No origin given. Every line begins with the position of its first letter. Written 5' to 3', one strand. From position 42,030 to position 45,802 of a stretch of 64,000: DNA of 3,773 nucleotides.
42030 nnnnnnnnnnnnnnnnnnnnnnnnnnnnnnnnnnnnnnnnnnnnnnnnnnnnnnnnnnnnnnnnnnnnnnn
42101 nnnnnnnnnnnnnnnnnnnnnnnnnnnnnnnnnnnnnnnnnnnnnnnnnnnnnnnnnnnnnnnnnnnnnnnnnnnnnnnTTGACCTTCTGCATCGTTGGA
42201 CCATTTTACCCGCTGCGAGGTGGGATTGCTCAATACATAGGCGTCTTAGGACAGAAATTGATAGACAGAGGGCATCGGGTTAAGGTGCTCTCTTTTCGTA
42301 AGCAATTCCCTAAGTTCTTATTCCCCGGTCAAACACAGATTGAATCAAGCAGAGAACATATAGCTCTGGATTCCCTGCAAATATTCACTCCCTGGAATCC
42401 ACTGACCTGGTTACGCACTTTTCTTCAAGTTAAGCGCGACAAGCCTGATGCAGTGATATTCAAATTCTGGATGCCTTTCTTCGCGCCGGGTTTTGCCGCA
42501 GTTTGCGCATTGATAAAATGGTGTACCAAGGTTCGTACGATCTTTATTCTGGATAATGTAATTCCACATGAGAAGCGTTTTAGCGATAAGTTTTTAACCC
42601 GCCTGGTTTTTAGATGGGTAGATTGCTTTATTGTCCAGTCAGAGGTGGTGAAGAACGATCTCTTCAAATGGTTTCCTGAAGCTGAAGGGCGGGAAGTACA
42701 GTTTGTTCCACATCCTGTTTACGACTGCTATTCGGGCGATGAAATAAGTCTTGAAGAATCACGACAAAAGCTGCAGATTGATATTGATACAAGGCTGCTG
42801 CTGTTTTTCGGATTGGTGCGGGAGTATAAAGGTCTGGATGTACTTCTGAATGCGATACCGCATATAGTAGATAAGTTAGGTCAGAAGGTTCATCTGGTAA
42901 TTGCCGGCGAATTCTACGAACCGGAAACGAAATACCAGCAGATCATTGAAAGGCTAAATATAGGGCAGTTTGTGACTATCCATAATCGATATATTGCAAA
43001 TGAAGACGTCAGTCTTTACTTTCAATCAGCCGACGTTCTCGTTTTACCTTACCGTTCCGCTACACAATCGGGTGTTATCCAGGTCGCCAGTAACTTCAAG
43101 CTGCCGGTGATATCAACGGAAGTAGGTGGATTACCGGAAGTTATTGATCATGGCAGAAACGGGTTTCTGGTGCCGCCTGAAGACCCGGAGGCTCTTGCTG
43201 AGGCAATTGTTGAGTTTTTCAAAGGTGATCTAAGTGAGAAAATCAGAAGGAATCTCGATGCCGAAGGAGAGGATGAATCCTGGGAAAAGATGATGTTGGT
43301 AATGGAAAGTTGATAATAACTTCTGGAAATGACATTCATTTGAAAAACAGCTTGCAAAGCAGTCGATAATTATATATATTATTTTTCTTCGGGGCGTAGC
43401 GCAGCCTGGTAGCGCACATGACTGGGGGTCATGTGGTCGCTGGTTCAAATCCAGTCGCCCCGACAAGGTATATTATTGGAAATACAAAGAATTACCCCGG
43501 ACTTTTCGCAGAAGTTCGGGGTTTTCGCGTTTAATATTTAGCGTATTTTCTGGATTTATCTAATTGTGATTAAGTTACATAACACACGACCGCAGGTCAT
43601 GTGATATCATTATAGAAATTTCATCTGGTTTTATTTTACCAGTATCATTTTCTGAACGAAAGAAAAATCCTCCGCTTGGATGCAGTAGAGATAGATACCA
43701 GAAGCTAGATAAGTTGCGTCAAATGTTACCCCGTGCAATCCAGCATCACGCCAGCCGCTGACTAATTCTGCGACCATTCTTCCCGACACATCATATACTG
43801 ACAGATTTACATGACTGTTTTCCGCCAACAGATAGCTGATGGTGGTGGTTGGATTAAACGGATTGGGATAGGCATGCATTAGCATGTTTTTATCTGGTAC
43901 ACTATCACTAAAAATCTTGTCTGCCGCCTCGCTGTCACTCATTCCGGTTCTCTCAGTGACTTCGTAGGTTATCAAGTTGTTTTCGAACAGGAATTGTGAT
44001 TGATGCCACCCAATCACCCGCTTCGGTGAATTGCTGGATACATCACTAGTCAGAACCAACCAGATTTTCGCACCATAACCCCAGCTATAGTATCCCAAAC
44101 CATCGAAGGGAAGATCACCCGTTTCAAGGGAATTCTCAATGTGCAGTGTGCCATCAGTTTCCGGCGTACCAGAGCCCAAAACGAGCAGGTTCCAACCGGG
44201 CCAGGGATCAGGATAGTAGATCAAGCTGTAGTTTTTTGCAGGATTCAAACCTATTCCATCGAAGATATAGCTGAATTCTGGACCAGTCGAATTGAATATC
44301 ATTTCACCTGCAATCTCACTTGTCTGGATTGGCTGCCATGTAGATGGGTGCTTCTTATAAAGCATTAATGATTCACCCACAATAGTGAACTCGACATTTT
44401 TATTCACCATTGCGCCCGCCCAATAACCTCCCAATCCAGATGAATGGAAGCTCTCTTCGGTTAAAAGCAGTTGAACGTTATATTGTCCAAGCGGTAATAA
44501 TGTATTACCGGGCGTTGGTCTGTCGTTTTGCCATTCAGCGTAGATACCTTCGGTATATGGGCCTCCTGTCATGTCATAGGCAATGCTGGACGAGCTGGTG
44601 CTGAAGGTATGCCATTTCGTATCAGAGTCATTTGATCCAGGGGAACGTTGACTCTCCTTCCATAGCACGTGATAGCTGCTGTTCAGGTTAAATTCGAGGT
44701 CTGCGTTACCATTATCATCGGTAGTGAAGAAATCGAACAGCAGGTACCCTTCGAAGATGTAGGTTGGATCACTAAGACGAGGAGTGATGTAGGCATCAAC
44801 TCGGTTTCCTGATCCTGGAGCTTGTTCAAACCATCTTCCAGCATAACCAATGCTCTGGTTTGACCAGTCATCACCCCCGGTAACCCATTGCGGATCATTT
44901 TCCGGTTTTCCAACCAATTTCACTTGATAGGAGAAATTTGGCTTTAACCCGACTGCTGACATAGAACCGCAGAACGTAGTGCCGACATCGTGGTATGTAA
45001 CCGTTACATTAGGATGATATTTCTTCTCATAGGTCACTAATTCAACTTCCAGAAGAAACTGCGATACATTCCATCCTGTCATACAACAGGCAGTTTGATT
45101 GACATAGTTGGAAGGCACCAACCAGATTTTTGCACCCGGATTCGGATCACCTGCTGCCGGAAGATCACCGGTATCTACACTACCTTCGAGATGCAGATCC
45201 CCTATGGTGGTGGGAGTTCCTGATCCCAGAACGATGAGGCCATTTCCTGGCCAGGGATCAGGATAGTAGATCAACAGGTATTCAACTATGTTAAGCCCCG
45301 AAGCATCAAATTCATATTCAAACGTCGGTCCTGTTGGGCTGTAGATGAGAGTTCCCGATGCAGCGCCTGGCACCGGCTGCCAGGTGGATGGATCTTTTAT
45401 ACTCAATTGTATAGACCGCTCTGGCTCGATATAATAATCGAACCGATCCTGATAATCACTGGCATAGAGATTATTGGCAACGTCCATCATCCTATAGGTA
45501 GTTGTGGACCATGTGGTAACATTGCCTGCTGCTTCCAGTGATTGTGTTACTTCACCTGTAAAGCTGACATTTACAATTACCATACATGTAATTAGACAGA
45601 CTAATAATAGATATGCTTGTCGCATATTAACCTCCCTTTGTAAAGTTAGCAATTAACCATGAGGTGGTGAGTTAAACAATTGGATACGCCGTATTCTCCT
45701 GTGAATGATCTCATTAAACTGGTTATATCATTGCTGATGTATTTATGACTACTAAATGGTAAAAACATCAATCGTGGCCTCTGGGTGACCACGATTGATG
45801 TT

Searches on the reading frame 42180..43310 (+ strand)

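Call 46: search_protein_families(library=pfam, proteins=[window:42180-43310:+], max_evalue=0.001)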
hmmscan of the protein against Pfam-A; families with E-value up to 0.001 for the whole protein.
window:42180-43310:+ (377 aa): 4 families
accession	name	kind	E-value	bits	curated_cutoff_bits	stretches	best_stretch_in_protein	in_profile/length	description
PF13692.12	Glyco_trans_1_4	-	2.2e-31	109.5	27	1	205-346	2-139/142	Glycosyl transferases group 1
PF00534.26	Glycos_transf_1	-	5.4e-28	98.1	26.4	1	192-359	3-165/172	Glycosyl transferases group 1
PF13439.12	Glyco_transf_4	-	4.8e-10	40.1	28.5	1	14-178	2-164/170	Glycosyltransferase Family 4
PF13579.12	Glyco_trans_4_4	-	6.8e-10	39.9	29.7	1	14-169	1-150/158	Glycosyl transferase 4-like domain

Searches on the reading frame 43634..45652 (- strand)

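Call 46: search_protein_families(library=pfam, proteins=[window:43634-45652:-], max_evalue=0.001)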
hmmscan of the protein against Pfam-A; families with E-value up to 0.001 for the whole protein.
window:43634-45652:- (673 aa): 1 family
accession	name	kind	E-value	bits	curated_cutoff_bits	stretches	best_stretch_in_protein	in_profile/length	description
PF18962.6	Por_Secre_tail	-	3.1e-09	37.4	27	1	595-670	2-74/75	Secretion system C-terminal sorting domain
